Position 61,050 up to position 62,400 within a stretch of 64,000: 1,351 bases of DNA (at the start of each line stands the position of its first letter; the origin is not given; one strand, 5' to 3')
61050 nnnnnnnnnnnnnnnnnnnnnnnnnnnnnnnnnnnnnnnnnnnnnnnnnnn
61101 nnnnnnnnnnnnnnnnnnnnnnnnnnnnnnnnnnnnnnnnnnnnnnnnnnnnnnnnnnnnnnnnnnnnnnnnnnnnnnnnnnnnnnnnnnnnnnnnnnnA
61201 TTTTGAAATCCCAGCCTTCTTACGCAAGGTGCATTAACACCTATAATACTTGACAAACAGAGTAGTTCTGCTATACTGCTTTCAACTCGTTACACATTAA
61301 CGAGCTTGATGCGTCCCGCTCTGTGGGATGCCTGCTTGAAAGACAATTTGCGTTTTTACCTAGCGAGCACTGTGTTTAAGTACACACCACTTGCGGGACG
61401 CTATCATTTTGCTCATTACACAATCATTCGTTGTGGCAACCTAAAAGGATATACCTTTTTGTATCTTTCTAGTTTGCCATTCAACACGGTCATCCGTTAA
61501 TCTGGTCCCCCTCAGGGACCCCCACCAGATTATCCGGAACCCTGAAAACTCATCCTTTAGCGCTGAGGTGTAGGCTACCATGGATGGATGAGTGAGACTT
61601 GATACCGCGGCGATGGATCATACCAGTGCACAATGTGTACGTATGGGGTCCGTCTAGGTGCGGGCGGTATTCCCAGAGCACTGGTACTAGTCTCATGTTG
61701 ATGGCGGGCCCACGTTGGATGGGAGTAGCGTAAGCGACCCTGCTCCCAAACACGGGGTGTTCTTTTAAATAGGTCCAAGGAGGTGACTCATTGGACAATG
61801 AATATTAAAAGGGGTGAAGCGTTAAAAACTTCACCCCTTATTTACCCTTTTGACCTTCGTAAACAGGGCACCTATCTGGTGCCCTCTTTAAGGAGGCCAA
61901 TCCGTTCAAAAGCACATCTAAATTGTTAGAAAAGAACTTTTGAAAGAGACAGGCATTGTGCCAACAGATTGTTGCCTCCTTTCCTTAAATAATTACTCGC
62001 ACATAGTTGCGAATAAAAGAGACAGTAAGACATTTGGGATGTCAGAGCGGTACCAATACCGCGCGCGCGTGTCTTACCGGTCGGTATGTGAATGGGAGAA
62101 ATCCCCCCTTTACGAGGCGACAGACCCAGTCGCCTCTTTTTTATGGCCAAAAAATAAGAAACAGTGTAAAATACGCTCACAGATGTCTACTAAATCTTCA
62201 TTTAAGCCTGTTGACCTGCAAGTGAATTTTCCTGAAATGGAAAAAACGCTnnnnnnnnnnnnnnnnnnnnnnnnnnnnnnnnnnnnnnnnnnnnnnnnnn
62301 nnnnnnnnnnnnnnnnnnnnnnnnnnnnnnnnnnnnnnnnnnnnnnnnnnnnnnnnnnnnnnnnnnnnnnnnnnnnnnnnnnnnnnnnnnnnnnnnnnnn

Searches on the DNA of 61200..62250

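Call 87: search_rna_families(source=window, start=61200, end=62250, threshold=evalue, max_evalue=5, show_alignments=1)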
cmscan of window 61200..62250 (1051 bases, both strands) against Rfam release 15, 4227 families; matches with E-value up to 5: 4.
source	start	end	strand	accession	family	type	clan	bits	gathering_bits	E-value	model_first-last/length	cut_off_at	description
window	62054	62143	+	RF00368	sroB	Gene; sRNA;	-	23.9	44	2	1-83/83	no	sroB RNA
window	61806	61935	-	RF02728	HrrF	Gene; sRNA;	-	23.1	77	0.18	1-116/116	no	Haemophilus regulatory RNA responsive to iron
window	62089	62142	+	RF02451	ncr1241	Gene; sRNA;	-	18.8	60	2.5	1-63/63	no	Bacillus sRNA ncr1241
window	61771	61842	+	RF02728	HrrF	Gene; sRNA;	-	17.2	77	3.8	1-116/116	no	Haemophilus regulatory RNA responsive to iron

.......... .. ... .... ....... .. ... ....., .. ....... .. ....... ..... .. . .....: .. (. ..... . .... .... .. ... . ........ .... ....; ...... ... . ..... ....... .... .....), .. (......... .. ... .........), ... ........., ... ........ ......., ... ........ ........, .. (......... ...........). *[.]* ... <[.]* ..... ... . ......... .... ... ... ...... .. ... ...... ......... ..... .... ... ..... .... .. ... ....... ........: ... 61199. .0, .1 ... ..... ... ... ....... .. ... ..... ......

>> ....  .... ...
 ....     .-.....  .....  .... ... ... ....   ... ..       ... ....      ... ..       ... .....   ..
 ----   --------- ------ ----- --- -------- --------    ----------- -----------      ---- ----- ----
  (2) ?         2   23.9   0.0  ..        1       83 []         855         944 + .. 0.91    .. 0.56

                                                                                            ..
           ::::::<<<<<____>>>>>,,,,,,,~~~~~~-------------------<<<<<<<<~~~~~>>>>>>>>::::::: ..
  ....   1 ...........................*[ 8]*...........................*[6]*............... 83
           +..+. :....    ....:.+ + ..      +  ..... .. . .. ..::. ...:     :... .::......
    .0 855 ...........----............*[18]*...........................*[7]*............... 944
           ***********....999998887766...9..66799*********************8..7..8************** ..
